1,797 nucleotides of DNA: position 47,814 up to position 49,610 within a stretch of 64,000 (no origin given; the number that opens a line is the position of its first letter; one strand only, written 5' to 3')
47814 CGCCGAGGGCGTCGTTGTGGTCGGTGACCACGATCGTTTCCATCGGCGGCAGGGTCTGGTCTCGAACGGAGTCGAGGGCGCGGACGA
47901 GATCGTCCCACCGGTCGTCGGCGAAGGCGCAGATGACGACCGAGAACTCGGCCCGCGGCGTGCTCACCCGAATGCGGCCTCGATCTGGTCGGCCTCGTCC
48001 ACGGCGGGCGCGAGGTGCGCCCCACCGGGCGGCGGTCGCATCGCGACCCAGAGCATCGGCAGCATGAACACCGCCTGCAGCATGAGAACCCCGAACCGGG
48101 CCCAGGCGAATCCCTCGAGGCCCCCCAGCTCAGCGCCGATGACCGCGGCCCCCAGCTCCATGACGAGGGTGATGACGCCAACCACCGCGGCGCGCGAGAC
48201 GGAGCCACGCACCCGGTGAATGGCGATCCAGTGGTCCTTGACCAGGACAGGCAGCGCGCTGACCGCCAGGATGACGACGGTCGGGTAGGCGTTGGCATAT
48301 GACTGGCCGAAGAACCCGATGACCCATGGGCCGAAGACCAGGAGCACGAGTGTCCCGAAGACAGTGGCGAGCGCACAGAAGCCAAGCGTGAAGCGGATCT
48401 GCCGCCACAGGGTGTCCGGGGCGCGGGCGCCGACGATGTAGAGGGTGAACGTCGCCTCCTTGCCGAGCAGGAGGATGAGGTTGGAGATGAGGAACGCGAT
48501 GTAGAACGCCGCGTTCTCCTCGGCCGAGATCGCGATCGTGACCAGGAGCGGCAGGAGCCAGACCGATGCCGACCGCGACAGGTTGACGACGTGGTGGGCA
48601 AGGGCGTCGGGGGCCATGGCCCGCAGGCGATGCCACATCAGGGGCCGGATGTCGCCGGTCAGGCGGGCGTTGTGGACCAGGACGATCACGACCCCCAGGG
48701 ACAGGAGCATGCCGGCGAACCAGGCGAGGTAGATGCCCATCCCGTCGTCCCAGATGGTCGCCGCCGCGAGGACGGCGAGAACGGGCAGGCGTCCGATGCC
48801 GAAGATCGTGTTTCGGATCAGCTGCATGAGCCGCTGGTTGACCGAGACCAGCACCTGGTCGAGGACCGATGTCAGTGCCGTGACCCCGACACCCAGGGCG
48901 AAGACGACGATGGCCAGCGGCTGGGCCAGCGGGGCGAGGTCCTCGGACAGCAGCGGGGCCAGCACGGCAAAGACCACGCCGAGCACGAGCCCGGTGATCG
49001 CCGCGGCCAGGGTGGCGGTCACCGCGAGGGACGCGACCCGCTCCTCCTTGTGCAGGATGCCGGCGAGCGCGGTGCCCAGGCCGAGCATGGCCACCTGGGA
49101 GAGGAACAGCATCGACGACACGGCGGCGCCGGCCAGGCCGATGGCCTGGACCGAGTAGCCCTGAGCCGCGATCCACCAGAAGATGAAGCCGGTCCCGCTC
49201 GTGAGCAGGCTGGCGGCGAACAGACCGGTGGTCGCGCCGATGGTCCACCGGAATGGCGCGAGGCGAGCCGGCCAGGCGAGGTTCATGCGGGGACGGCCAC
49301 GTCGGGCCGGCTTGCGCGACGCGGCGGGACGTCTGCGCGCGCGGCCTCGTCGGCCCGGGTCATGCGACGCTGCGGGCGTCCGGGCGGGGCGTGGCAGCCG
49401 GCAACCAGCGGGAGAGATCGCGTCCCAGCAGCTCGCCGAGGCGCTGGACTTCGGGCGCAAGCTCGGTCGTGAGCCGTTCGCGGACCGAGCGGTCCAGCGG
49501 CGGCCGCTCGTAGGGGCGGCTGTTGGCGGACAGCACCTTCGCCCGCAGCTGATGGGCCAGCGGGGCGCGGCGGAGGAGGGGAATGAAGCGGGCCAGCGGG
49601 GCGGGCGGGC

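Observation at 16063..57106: System-level hypothesis: a sulfated, heptose-containing wall-glycan super-locus built around two CWB2-anchored lectin-like surface proteins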

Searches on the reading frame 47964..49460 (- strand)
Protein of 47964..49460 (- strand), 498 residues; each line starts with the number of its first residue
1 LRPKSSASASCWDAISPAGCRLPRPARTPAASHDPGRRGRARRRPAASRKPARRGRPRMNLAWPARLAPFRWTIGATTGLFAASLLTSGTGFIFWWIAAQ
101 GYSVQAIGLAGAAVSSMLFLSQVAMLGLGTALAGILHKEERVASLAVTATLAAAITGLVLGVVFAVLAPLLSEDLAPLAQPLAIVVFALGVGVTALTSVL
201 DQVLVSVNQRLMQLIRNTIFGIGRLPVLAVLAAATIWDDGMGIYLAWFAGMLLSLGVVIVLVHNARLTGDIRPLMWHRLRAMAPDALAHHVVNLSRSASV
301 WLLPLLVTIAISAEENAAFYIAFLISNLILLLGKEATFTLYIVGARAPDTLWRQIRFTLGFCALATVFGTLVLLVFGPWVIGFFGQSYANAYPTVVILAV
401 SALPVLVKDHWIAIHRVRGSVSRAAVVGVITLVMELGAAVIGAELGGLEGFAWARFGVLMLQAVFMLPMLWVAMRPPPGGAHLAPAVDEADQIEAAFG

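Call 7: search_protein_families(library=pfam, proteins=[window:47964-49460:-])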
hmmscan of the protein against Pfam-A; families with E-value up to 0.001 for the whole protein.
window:47964-49460:- (498 aa): 0 families

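Call 50: search_protein_families(library=pfam, proteins=[window:47964-49289:-], max_evalue=1)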
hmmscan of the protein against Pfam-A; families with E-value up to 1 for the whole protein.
window:47964-49289:- (441 aa): 0 families

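Call 71: search_solved_structures(query=A4, max_evalue=10)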
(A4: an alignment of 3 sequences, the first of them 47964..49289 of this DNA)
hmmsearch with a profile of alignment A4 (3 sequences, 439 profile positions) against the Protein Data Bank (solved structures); distinct sequences matched with E-value up to 10: 0.

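Call 72: search_protein_families(library=ncbifam, proteins=[window:47964-49289:-], max_evalue=0.01)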
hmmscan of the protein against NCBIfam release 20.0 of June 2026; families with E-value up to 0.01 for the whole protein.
window:47964-49289:- (441 aa): 0 families
